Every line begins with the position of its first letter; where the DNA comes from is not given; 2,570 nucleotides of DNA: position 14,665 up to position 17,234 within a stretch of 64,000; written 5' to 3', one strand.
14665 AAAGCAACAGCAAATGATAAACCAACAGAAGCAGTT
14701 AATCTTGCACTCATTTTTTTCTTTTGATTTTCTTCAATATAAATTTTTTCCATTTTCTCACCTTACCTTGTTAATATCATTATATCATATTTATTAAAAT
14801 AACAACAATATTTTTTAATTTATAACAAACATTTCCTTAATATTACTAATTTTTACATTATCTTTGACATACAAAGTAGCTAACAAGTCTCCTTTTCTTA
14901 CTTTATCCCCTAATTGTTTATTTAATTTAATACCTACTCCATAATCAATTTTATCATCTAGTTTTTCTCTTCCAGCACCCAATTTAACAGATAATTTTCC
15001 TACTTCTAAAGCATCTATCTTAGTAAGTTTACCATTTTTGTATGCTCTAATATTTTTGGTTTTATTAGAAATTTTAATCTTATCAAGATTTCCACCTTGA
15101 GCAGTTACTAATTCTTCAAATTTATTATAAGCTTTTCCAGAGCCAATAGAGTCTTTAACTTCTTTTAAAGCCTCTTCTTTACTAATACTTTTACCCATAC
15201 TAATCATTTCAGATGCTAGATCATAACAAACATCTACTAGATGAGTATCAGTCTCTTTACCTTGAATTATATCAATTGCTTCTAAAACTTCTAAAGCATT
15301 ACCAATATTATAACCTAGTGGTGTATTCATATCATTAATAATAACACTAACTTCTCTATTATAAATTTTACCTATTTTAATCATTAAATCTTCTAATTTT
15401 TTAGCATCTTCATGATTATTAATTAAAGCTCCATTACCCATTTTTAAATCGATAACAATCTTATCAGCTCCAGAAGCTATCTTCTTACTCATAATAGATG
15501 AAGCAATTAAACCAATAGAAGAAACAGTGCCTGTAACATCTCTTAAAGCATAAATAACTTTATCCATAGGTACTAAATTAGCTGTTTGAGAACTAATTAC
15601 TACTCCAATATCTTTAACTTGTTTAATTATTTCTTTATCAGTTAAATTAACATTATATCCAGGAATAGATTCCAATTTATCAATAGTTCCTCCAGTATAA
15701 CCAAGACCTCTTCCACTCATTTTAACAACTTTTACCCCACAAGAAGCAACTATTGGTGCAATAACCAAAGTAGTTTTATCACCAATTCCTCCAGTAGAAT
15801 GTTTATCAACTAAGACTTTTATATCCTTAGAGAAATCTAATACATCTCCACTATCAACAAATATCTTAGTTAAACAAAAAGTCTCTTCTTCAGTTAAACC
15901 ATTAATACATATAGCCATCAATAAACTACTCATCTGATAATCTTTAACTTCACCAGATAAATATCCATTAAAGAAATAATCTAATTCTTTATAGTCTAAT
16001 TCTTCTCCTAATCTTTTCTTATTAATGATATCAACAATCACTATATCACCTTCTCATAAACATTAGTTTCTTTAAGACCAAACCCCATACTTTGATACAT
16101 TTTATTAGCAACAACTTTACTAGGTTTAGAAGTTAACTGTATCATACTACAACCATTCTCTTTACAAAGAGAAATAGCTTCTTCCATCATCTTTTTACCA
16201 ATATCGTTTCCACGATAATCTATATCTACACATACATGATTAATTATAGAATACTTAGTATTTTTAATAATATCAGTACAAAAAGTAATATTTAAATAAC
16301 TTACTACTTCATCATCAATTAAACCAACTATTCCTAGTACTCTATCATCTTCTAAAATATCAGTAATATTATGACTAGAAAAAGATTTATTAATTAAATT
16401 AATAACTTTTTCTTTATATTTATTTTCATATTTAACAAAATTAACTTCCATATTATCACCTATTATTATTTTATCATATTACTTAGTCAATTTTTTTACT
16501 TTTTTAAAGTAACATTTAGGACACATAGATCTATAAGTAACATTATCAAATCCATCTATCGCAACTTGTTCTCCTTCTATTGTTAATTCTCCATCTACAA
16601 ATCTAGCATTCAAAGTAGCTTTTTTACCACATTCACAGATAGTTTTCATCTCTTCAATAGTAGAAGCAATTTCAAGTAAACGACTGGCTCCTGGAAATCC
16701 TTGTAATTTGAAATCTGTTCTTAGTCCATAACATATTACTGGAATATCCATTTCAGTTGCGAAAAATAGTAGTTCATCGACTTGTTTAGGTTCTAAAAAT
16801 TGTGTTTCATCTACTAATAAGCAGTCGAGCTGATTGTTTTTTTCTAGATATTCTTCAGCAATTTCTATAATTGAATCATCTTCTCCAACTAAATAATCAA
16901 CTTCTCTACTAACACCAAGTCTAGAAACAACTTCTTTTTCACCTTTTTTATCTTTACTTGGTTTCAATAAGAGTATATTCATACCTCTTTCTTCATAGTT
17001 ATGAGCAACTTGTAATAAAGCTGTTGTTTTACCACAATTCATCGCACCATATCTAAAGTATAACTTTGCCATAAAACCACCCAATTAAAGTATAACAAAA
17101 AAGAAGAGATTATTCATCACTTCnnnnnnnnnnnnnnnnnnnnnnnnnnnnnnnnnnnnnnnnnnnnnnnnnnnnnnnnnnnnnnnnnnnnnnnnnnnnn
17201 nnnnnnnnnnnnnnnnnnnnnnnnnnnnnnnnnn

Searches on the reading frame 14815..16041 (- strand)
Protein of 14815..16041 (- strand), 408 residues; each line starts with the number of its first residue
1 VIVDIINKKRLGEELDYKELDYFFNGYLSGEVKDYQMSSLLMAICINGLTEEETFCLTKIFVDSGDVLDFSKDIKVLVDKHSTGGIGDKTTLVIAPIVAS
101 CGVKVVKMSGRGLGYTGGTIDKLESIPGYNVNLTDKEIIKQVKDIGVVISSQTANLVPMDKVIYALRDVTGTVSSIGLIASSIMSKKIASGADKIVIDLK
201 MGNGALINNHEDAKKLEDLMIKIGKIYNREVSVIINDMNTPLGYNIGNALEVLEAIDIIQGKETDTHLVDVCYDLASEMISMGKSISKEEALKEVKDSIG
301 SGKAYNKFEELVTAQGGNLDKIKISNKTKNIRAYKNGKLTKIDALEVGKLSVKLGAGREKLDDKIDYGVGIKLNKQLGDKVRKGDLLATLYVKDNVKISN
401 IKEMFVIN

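Call 56: search_protein_families(library=pfam, proteins=[window:14815-16041:-], max_evalue=0.000001)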
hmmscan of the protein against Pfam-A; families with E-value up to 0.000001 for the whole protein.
window:14815-16041:- (408 aa): 3 families
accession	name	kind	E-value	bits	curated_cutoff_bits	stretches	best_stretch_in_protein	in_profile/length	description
PF00591.27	Glycos_transf_3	-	3.9e-40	138.5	27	1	76-305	3-253/253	Glycosyl transferase family, a/b domain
PF07831.19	PYNP_C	-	4.6e-21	74.7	27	1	339-402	2-65/75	Pyrimidine nucleoside phosphorylase C-terminal domain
PF02885.22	Glycos_trans_3N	-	2.2e-18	66.2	26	1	4-65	2-63/63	Glycosyl transferase family, helical bundle domain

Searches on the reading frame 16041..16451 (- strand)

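Call 56: search_protein_families(library=pfam, proteins=[window:16041-16451:-], max_evalue=0.000001)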
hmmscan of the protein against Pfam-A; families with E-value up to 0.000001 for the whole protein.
window:16041-16451:- (136 aa): 4 families
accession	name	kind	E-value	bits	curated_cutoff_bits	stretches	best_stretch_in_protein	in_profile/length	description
PF00583.31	Acetyltransf_1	-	9.6e-13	48.9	20.7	1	30-124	25-116/116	Acetyltransferase (GNAT) family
PF13508.13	Acetyltransf_7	-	2e-10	41.4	27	1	45-124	10-82/84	Acetyltransferase (GNAT) domain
PF13673.13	Acetyltransf_10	-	8.6e-10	39.1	23.6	1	25-127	18-110/128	Acetyltransferase (GNAT) domain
PF13527.13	Acetyltransf_9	-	1.2e-07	32.2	25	1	9-126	6-126/127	Acetyltransferase (GNAT) domain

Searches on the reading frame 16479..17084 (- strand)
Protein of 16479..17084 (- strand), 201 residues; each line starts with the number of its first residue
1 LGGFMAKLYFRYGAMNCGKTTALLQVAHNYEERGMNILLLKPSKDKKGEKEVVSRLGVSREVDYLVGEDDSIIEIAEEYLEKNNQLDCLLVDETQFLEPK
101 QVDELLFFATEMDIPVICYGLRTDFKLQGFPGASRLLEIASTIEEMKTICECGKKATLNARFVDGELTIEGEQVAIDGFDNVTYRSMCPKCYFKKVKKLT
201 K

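Call 56: search_protein_families(library=pfam, proteins=[window:16479-17084:-], max_evalue=0.000001)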
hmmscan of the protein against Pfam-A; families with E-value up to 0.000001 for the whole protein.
window:16479-17084:- (201 aa): 1 family
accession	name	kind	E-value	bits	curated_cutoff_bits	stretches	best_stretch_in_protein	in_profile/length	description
PF00265.24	TK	-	2.7e-37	128.7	20.6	1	7-192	2-176/176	Thymidine kinase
